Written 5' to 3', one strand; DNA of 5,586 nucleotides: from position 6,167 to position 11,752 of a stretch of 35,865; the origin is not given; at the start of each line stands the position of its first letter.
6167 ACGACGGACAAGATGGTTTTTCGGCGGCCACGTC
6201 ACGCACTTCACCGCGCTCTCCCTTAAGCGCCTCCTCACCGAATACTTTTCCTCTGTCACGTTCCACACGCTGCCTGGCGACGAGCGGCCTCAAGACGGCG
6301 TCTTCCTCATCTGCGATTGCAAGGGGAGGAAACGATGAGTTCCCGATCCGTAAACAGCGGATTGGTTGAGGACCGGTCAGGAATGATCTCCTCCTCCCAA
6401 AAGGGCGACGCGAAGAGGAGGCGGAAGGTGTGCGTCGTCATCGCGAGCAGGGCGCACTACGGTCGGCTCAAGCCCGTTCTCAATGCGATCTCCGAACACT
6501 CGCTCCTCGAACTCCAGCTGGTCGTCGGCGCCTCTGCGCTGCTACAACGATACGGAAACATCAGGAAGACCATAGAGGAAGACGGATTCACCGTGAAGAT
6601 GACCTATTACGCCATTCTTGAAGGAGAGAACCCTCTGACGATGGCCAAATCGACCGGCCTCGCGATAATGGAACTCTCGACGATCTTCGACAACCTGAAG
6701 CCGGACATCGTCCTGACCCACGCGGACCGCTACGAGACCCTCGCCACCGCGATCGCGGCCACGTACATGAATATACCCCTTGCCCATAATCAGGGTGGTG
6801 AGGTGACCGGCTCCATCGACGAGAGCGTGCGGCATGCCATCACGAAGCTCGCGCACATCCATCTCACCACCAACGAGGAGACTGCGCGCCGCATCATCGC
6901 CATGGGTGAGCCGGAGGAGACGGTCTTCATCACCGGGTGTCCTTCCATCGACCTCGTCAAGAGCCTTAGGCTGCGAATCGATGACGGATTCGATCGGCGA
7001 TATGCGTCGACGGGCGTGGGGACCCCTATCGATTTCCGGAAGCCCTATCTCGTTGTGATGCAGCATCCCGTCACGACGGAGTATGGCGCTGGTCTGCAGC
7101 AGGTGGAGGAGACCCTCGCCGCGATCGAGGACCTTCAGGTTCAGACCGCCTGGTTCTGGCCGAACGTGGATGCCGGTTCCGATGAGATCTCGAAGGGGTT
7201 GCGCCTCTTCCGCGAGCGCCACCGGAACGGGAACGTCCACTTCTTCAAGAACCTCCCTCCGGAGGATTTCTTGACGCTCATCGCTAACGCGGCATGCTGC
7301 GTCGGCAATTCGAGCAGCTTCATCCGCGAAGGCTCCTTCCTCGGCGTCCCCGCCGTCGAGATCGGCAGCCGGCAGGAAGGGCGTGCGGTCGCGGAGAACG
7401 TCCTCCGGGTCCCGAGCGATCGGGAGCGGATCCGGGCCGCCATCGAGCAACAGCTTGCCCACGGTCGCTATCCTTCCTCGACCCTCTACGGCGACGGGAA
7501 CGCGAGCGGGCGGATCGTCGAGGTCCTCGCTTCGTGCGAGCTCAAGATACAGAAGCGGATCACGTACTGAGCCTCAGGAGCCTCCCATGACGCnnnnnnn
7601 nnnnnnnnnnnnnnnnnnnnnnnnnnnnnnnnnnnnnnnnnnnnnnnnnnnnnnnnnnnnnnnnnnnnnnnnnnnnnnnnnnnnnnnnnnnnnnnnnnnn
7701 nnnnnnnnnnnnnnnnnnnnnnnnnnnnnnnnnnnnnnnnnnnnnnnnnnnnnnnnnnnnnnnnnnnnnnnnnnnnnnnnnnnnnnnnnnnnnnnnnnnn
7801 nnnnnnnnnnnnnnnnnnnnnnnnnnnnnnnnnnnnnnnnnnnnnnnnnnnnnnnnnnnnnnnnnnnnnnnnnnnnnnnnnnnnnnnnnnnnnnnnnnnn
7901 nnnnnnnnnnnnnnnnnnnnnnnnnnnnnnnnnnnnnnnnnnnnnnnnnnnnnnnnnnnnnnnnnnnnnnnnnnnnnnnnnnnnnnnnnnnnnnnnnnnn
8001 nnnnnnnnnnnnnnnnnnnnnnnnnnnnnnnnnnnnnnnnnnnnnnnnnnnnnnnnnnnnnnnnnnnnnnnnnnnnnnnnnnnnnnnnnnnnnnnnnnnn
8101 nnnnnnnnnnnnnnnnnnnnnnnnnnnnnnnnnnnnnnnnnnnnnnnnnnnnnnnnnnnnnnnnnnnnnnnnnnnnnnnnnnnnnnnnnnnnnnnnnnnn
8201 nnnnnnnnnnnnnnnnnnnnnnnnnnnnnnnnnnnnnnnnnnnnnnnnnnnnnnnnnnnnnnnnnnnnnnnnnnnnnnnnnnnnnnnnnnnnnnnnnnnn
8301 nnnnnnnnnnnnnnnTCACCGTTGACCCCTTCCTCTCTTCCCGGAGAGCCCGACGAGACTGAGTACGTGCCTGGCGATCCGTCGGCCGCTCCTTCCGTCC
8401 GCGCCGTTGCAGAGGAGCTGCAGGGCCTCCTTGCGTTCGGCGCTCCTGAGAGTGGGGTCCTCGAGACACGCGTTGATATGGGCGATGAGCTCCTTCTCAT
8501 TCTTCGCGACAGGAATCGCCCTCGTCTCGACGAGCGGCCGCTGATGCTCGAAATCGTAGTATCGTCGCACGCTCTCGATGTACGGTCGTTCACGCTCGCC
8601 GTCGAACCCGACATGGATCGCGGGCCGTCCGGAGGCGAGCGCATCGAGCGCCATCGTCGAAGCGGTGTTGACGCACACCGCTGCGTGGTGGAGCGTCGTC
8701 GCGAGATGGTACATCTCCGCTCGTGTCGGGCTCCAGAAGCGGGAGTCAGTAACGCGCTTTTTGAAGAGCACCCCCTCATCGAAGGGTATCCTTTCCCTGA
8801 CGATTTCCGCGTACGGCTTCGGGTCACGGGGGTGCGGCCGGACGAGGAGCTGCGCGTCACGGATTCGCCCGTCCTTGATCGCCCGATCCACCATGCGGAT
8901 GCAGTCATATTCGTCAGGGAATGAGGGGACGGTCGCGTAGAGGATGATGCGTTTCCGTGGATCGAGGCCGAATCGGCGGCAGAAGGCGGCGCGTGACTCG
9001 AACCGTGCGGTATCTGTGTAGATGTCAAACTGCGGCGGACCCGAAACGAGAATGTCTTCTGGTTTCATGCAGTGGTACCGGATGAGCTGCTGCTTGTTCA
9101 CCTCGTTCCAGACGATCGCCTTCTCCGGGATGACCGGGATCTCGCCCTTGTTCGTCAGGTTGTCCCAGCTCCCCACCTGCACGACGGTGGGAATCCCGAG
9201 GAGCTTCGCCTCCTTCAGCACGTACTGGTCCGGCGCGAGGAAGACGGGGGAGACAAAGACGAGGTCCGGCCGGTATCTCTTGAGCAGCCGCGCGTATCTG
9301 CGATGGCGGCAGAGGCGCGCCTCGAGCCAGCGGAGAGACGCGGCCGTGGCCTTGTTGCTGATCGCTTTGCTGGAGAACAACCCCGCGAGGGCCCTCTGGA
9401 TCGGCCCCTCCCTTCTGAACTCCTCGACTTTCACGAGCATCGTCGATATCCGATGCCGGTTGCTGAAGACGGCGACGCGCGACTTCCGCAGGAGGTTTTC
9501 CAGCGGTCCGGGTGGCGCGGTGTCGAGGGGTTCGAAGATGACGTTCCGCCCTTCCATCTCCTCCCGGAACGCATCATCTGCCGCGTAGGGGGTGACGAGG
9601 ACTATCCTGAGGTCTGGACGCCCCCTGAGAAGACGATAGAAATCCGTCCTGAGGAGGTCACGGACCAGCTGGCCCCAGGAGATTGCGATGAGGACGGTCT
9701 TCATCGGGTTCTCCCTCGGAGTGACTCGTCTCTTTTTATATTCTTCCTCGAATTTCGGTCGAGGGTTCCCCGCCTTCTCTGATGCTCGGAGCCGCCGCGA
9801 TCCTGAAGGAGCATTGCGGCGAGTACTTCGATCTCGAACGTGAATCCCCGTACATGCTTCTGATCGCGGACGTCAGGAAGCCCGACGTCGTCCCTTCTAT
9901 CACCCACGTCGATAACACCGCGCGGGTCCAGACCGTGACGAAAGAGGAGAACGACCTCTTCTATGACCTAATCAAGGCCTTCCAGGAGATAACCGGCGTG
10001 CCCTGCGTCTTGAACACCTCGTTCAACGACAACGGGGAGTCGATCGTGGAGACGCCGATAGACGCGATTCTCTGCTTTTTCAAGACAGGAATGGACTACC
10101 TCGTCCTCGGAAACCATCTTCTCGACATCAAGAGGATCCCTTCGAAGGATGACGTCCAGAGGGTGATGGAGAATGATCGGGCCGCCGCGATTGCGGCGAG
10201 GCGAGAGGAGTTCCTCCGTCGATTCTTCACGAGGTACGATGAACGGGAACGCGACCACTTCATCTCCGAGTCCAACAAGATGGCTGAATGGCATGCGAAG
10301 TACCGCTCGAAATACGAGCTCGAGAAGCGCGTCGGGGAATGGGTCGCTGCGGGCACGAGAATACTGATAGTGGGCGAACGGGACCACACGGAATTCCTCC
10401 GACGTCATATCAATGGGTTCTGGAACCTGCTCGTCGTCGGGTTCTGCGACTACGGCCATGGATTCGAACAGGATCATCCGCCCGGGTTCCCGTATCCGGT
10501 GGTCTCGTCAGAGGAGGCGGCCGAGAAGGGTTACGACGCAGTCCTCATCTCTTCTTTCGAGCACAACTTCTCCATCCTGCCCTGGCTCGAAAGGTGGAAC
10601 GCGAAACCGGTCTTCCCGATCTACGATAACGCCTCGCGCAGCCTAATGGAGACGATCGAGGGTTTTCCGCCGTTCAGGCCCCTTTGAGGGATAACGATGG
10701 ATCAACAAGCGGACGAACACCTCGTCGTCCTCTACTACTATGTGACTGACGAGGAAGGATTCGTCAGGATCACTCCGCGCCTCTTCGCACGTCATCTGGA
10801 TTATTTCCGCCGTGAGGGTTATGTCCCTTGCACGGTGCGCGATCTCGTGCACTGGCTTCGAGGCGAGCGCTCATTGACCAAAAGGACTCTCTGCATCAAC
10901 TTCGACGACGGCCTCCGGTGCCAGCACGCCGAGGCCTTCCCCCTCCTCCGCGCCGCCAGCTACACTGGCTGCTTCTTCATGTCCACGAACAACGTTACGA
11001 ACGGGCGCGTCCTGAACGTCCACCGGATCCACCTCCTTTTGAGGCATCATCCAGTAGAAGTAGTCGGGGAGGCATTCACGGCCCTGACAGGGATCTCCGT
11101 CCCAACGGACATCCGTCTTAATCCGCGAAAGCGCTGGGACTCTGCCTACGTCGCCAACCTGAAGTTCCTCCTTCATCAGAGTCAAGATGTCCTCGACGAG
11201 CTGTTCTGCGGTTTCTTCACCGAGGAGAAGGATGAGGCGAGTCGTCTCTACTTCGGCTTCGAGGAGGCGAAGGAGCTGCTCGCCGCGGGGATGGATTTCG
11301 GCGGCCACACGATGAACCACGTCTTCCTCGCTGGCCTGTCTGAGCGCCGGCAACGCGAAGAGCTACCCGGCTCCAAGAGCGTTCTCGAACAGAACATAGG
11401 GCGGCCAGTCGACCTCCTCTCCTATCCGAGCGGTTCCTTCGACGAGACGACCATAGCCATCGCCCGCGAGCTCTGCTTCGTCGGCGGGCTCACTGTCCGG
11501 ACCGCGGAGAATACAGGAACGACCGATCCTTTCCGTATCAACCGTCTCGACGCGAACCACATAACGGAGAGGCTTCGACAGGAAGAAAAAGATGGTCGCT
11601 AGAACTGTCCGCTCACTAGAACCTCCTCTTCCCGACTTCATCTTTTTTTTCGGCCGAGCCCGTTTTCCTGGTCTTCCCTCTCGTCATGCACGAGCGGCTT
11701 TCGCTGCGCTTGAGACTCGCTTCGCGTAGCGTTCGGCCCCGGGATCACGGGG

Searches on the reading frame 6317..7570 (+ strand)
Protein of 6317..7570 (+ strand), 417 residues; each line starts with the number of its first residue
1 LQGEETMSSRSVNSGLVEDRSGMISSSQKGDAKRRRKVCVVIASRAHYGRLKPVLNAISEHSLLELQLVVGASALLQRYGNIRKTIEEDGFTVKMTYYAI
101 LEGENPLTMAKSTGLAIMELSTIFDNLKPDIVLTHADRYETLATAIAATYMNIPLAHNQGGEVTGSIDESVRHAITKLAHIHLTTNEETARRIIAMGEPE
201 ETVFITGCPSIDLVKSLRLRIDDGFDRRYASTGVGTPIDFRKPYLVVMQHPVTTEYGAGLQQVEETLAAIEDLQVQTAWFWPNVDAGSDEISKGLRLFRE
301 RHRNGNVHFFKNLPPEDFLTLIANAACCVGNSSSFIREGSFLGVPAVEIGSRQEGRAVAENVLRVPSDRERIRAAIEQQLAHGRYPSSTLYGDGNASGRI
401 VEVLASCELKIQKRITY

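Call 38: search_protein_families(library=pfam, proteins=[window:6317-7570:+], max_evalue=0.0001)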
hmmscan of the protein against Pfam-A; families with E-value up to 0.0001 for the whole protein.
window:6317-7570:+ (417 aa): 1 family
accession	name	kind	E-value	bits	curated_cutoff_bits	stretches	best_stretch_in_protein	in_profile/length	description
PF02350.25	Epimerase_2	-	6.4e-72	242.7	30.6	1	57-404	2-346/347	UDP-N-acetylglucosamine 2-epimerase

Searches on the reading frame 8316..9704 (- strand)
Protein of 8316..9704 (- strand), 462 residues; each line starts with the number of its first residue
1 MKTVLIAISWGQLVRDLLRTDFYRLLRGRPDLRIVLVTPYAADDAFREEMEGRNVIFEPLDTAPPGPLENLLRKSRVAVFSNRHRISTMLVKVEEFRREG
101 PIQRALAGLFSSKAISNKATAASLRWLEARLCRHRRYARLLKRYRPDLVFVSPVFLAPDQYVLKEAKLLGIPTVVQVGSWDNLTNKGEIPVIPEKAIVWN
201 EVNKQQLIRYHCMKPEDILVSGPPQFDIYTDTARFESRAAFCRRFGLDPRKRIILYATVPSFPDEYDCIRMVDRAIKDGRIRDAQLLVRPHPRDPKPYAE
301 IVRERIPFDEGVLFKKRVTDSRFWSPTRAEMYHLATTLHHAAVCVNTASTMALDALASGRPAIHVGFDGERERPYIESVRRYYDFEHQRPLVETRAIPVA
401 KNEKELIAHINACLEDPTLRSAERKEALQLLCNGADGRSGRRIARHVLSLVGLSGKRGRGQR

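Call 38: search_protein_families(library=pfam, proteins=[window:8316-9704:-], max_evalue=0.0001)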
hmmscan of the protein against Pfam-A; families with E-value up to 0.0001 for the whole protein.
window:8316-9704:- (462 aa): 1 family
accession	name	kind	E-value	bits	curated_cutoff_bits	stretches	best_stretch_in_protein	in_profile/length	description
PF04464.20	Glyphos_transf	-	2.6e-08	33.7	22.1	1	195-448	137-366/367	CDP-Glycerol:Poly(glycerophosphate) glycerophosphotransferase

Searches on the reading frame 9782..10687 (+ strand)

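Call 38: search_protein_families(library=pfam, proteins=[window:9782-10687:+], max_evalue=0.0001)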
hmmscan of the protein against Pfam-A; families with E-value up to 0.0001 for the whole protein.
window:9782-10687:+ (301 aa): 1 family
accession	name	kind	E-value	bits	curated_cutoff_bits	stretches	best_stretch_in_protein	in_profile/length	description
PF16861.10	Carbam_trans_C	-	5.4e-37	127.4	27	1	4-114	56-168/170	Carbamoyltransferase C-terminus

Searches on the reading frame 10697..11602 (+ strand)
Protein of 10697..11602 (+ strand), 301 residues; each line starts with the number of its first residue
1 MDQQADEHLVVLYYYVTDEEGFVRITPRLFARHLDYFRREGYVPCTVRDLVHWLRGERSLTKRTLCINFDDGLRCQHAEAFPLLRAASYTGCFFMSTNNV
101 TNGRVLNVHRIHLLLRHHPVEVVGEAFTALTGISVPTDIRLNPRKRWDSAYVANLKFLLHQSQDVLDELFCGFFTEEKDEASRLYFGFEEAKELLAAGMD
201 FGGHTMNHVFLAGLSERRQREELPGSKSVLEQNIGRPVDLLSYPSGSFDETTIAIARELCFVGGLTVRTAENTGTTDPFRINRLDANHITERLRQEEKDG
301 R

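Call 38: search_protein_families(library=pfam, proteins=[window:10697-11602:+], max_evalue=0.0001)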
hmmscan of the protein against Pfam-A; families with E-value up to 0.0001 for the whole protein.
window:10697-11602:+ (301 aa): 1 family
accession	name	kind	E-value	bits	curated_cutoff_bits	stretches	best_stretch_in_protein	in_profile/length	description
PF01522.26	Polysacc_deac_1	-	6.1e-19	68.6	23.1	1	188-259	48-119/124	Polysaccharide deacetylase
